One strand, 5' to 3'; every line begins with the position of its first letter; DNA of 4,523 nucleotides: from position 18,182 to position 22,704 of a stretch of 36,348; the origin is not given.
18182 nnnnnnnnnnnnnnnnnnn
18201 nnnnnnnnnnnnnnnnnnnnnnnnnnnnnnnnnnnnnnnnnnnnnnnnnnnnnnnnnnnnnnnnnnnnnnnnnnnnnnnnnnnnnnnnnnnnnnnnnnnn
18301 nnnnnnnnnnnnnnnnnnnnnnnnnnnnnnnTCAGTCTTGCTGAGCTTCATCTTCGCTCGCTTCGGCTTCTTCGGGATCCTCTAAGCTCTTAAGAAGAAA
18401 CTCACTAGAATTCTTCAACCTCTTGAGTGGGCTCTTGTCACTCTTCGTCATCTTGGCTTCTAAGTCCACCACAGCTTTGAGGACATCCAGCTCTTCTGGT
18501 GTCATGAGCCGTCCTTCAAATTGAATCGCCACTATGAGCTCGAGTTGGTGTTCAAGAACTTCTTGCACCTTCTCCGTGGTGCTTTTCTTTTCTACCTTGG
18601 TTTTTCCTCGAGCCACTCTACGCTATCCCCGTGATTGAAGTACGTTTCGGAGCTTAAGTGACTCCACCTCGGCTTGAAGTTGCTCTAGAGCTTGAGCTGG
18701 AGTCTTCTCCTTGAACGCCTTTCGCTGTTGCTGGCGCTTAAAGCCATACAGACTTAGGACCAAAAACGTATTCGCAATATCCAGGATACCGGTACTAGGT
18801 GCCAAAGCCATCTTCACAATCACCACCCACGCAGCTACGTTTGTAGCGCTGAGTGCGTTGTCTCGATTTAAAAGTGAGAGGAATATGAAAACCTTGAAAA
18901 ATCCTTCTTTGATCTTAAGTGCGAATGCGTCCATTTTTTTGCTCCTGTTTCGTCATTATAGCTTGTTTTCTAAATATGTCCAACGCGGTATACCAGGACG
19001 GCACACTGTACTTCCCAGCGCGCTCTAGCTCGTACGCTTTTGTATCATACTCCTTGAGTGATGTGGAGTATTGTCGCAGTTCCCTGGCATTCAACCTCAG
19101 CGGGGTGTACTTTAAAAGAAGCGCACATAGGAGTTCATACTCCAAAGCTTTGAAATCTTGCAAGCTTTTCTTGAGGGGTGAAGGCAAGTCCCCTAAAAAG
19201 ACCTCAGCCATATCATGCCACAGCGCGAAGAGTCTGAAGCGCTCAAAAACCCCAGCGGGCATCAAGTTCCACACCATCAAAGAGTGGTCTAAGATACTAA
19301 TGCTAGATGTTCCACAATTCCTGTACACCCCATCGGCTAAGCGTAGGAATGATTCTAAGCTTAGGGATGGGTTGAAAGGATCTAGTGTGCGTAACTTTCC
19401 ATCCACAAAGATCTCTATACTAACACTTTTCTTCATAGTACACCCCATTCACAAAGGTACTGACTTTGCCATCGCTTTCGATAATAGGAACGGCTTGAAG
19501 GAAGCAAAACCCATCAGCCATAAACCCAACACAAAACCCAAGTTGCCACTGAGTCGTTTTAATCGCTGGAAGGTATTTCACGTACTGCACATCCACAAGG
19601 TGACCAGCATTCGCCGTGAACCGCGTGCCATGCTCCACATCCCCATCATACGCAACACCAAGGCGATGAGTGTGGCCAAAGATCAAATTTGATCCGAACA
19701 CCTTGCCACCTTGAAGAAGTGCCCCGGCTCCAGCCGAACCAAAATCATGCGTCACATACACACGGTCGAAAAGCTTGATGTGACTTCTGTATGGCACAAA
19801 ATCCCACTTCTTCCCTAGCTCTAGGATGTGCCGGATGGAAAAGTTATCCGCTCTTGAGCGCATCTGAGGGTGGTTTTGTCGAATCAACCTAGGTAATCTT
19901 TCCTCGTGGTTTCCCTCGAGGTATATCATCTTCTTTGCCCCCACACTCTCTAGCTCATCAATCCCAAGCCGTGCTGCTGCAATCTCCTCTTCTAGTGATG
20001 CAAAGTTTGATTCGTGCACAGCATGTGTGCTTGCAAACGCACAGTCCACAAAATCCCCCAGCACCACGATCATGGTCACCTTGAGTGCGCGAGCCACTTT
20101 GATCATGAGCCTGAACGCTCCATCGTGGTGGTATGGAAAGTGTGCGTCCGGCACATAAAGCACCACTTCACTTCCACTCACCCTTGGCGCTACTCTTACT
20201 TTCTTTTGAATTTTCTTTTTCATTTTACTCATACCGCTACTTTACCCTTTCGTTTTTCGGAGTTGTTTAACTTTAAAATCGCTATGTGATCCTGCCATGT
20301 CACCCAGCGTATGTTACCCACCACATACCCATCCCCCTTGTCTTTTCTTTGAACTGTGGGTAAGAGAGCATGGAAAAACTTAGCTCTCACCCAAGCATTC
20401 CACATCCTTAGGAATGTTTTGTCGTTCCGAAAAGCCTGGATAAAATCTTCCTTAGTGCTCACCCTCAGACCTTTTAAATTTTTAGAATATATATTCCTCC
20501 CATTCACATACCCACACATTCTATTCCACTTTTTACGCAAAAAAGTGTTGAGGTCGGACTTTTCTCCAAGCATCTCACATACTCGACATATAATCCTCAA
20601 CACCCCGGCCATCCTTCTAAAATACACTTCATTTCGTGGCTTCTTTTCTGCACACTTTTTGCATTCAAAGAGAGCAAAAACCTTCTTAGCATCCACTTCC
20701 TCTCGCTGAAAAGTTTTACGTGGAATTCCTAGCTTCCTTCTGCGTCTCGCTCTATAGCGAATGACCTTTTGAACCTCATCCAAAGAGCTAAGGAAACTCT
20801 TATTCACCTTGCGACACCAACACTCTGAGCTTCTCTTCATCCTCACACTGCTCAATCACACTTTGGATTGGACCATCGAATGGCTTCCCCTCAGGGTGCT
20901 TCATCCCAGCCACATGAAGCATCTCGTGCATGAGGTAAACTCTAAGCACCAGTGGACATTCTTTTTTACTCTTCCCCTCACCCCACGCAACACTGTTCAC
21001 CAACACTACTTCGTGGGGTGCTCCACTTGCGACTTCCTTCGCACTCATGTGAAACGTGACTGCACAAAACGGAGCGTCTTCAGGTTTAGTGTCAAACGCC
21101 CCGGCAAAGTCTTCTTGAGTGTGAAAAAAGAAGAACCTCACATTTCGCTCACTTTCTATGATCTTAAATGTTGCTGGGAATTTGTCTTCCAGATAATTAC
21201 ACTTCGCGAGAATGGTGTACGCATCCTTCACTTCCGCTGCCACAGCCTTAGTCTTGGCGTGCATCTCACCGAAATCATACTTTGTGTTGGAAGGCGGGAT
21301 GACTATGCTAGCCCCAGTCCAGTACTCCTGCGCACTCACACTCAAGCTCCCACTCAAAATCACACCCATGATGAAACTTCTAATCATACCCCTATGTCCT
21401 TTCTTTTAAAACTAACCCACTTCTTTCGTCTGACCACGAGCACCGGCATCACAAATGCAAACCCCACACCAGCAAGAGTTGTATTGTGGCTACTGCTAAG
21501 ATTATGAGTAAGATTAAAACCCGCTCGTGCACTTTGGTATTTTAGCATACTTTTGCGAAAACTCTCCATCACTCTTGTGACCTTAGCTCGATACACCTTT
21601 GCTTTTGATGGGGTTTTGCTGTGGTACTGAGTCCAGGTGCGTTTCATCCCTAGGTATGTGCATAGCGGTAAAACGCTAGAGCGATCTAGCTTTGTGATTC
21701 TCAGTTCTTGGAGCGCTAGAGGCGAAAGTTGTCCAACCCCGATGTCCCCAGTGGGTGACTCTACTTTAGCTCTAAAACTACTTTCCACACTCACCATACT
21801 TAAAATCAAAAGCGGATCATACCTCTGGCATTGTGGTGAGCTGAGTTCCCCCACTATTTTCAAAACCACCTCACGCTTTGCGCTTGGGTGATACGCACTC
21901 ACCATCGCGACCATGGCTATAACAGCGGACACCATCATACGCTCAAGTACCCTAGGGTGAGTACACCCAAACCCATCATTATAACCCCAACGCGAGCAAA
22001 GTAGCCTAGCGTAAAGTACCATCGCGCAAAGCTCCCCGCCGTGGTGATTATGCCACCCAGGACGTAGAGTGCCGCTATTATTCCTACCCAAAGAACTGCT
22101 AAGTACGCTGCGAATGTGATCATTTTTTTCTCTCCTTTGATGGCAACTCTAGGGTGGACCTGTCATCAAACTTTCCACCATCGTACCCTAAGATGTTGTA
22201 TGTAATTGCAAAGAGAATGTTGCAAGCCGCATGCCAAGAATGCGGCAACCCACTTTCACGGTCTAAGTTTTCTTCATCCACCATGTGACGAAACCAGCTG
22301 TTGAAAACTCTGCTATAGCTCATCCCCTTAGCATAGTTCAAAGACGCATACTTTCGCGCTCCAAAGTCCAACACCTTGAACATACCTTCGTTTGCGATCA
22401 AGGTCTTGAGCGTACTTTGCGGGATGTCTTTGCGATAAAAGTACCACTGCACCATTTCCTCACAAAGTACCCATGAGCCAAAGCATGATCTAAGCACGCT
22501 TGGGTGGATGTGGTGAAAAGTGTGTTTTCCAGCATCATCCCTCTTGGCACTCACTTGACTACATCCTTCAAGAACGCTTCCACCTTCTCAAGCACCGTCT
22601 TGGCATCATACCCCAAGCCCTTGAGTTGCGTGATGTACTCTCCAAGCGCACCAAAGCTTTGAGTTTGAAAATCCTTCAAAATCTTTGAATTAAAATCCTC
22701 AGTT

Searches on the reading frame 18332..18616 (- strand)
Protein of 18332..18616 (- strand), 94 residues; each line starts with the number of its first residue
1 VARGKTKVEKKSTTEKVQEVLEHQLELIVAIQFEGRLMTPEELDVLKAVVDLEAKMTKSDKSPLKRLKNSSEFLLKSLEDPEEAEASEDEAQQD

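Call 63: search_protein_families(library=pfam, proteins=[window:18332-18616:-], max_evalue=0.05)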
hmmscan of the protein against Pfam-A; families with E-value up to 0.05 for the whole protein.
window:18332-18616:- (94 aa): 1 family
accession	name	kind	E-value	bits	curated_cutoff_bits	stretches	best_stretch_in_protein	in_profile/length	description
PF07406.16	NICE-3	-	0.014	15.9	22.7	1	15-73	51-105/181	NICE-3 protein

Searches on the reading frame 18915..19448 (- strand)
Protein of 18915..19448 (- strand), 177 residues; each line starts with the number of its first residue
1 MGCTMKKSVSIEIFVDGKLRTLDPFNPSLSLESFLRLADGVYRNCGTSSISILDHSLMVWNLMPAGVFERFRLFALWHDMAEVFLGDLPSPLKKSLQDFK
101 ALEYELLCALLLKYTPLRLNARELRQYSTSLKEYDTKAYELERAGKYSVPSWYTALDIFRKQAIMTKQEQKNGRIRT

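Call 8: search_protein_families(library=phrogs, proteins=[window:18915-19448:-])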
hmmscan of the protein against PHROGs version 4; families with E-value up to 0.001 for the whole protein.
window:18915-19448:- (177 aa): 6 families
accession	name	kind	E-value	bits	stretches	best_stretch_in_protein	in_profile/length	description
phrog_318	-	other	5.6e-14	53.5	1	51-143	142-223/296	deoxyribonucleoside 5' monophosphate phosphatase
phrog_8467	-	other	3.2e-09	37.8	1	48-115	64-127/195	deoxyribonucleoside 5' monophosphate phosphatase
phrog_7076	-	DNA, RNA and nucleotide metabolism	1.2e-07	32.6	1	70-102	62-94/188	dATP triphosphohydrolase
phrog_6047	-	unknown function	1.8e-05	25.8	1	75-102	58-85/186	-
phrog_6402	-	other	0.0002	22.5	1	78-106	2-30/111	deoxyribonucleoside 5' monophosphate phosphatase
phrog_20276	-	unknown function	0.00026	22.4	1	51-104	46-95/103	-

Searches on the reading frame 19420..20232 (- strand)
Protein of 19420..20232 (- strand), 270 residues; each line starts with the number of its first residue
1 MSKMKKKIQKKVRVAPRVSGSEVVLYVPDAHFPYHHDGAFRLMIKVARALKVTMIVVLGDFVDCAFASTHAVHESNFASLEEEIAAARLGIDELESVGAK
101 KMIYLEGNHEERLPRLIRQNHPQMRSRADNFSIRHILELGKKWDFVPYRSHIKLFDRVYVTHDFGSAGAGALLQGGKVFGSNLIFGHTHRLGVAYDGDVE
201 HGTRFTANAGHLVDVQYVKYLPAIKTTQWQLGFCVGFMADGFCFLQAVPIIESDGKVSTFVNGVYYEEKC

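Call 8: search_protein_families(library=phrogs, proteins=[window:19420-20232:-])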
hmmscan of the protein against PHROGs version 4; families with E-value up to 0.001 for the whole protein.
window:19420-20232:- (270 aa): 3 families
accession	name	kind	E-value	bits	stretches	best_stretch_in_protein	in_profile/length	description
phrog_221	-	other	2.2e-36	126.9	1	16-254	106-352/367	metallo-phosphoesterase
phrog_20266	-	other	1.4e-10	41.5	1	29-124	182-278/450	metallo-phosphoesterase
phrog_7339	-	DNA, RNA and nucleotide metabolism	0.00052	20.4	1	3-128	11-136/263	DNA repair exonuclease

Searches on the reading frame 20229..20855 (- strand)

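Call 8: search_protein_families(library=phrogs, proteins=[window:20229-20855:-])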
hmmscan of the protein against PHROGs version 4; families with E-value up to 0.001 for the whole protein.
window:20229-20855:- (208 aa): 1 family
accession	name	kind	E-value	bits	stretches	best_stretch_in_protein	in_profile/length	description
phrog_1035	-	DNA, RNA and nucleotide metabolism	0.00095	20.1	0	4-188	3-205/271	endonuclease VII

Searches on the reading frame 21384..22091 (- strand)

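Call 9: search_protein_families(library=phrogs, proteins=[window:21384-22091:-])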
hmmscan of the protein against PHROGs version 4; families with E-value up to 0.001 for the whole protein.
window:21384-22091:- (235 aa): 1 family
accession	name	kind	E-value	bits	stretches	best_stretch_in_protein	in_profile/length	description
phrog_38211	-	other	6.3e-05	23.5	1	56-124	30-100/219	transglycosylase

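Call 10: search_protein_families(library=pfam, proteins=[window:21384-22091:-], max_evalue=0.01)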
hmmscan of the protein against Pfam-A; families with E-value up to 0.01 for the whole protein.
window:21384-22091:- (235 aa): 1 family
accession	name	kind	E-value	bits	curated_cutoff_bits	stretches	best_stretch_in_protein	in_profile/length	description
PF01464.25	SLT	-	0.0032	17.4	21.3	1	90-130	11-51/117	Transglycosylase SLT domain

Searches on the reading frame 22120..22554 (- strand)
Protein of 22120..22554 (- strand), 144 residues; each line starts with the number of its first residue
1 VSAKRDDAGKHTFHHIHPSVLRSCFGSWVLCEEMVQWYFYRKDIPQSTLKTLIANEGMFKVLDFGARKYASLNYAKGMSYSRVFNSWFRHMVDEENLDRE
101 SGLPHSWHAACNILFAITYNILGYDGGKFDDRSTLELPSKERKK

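Call 9: search_protein_families(library=phrogs, proteins=[window:22120-22554:-])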
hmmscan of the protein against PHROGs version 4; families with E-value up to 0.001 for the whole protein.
window:22120-22554:- (144 aa): 7 families
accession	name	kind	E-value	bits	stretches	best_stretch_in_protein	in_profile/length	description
phrog_801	-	DNA, RNA and nucleotide metabolism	1.2e-15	59.1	1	60-120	123-187/476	dATP / dGTP pyrophosphohydrolase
phrog_2252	-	lysis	3.6e-09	37.8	1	60-134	128-203/285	endolysin; inhibits RNA polymerase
phrog_19680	-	unknown function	8.9e-09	36.7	1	60-118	116-178/188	-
phrog_37590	-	unknown function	7.5e-08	32.8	1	48-125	56-148/341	-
phrog_5033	-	lysis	1.1e-06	29.7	1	59-117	103-165/178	endolysin; inhibits RNA polymerase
phrog_11257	-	unknown function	3.5e-06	28.2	1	65-137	41-113/200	-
phrog_16254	-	unknown function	9.6e-05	22.9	1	63-135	45-119/377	-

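Call 71: find_homologous_proteins(query=window:22120-22554:-)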
Query window:22120-22554:- (144 aa): 24 proteins with E <= 0.001 among 33 candidates.
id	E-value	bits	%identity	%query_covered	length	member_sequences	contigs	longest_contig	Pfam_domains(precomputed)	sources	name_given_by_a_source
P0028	2.0e-86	305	92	100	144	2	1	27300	PF18909.6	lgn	-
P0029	3.3e-72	259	76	99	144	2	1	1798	PF18909.6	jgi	-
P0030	7.4e-44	167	61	91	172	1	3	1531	PF18909.6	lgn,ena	-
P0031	2.7e-42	162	56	98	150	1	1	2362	PF18909.6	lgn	-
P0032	2.5e-40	156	58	90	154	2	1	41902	PF18909.6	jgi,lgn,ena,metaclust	metaclust:\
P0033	2.2e-37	146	56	91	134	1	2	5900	PF18909.6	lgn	-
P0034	7.2e-37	145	55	94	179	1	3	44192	PF18909.6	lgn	-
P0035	6.9e-36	141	54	90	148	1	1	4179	PF18909.6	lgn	-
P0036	8.1e-12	63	51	46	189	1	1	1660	PF18909.6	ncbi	-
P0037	5.8e-11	60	45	56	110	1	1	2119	PF18909.6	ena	-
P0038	1.4e-10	59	46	63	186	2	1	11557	PF18909.6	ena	-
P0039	6.2e-9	54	46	53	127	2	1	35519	PF18909.6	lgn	-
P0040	8.7e-9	53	50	44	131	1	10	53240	PF18909.6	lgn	-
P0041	9.5e-9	53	48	44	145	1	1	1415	PF18909.6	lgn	-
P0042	1.0e-8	53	43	53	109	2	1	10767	PF18909.6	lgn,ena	-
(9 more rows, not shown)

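Call 72: find_encoding_contigs(protein=P0028, flank=10000, max_places=1)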
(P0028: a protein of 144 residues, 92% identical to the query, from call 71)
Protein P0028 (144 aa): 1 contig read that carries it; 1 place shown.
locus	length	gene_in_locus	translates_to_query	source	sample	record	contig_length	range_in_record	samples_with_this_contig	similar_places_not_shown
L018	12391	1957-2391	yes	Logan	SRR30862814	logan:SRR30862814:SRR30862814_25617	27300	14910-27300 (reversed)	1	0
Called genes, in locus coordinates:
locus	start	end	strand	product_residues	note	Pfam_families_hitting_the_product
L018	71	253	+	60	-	-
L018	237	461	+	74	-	-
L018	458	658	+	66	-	-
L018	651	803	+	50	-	-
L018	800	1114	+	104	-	-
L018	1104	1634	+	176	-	-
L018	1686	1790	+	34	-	-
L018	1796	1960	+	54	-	-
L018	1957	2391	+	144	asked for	PF18909:dGTP_diPhyd_N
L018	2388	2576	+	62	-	-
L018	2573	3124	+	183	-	-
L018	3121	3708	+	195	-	-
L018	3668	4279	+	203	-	-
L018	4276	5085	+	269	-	-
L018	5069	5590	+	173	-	-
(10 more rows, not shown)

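Call 73: find_encoding_contigs(protein=P0029, flank=10000, max_places=1)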
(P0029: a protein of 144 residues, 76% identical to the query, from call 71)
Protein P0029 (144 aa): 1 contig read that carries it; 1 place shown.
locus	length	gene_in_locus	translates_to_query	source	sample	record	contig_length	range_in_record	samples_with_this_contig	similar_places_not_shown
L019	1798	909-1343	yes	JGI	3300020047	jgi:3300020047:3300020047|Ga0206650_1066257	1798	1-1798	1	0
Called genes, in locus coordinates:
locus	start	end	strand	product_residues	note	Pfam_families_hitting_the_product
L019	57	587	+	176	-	-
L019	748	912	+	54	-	-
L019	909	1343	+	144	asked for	PF18909:dGTP_diPhyd_N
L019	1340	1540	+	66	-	-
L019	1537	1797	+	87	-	?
